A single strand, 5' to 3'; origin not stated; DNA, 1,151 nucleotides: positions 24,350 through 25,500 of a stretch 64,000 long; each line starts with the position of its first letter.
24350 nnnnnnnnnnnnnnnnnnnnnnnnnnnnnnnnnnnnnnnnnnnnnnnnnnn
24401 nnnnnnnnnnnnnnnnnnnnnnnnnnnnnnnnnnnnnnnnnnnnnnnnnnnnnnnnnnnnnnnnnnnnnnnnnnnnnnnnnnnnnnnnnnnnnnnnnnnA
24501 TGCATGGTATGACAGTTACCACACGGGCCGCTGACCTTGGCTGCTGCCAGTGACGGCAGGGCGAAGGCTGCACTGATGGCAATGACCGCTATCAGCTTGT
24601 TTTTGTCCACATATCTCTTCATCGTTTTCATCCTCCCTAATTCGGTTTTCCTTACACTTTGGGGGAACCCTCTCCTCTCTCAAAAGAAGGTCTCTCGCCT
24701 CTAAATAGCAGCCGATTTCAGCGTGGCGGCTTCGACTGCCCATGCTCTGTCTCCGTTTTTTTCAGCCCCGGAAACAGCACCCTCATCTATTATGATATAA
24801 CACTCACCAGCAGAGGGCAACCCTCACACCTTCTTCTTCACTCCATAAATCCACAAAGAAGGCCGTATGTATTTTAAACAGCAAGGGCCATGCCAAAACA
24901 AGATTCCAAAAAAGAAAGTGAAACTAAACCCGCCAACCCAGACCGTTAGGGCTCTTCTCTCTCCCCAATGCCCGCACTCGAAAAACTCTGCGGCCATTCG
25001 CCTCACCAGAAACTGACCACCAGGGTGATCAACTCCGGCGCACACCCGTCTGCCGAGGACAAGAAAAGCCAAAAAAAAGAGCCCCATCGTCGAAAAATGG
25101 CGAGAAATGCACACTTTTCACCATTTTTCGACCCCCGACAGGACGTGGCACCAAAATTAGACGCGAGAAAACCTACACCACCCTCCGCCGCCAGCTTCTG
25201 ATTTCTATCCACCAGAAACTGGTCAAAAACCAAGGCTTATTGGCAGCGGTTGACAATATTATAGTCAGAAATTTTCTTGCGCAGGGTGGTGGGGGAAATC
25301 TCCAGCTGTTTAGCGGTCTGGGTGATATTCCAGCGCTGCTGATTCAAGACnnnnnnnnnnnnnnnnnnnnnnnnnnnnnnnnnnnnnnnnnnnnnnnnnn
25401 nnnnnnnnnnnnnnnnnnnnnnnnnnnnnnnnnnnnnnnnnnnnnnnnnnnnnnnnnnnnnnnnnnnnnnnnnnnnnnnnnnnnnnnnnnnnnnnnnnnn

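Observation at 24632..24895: Near-consensus sigma54 promoter with a ~240-nt leader in front of the OmcS-like gene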

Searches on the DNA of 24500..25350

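Call 4: search_rna_families(source=window, start=24500, end=25350, threshold=evalue, max_evalue=10, show_alignments=3)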
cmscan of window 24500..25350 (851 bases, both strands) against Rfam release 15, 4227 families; matches with E-value up to 10: 2.
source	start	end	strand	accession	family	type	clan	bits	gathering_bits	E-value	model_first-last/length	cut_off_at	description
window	25090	25131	-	RF03790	MIR8008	Gene; miRNA;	-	17.3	66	1.7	6-48/55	no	MIR8008 microRNA precursor family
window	24872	24895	-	RF02448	SpR20_sRNA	Gene; sRNA;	-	13.9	45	5.3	1-45/45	no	Streptococcus sRNA SpR20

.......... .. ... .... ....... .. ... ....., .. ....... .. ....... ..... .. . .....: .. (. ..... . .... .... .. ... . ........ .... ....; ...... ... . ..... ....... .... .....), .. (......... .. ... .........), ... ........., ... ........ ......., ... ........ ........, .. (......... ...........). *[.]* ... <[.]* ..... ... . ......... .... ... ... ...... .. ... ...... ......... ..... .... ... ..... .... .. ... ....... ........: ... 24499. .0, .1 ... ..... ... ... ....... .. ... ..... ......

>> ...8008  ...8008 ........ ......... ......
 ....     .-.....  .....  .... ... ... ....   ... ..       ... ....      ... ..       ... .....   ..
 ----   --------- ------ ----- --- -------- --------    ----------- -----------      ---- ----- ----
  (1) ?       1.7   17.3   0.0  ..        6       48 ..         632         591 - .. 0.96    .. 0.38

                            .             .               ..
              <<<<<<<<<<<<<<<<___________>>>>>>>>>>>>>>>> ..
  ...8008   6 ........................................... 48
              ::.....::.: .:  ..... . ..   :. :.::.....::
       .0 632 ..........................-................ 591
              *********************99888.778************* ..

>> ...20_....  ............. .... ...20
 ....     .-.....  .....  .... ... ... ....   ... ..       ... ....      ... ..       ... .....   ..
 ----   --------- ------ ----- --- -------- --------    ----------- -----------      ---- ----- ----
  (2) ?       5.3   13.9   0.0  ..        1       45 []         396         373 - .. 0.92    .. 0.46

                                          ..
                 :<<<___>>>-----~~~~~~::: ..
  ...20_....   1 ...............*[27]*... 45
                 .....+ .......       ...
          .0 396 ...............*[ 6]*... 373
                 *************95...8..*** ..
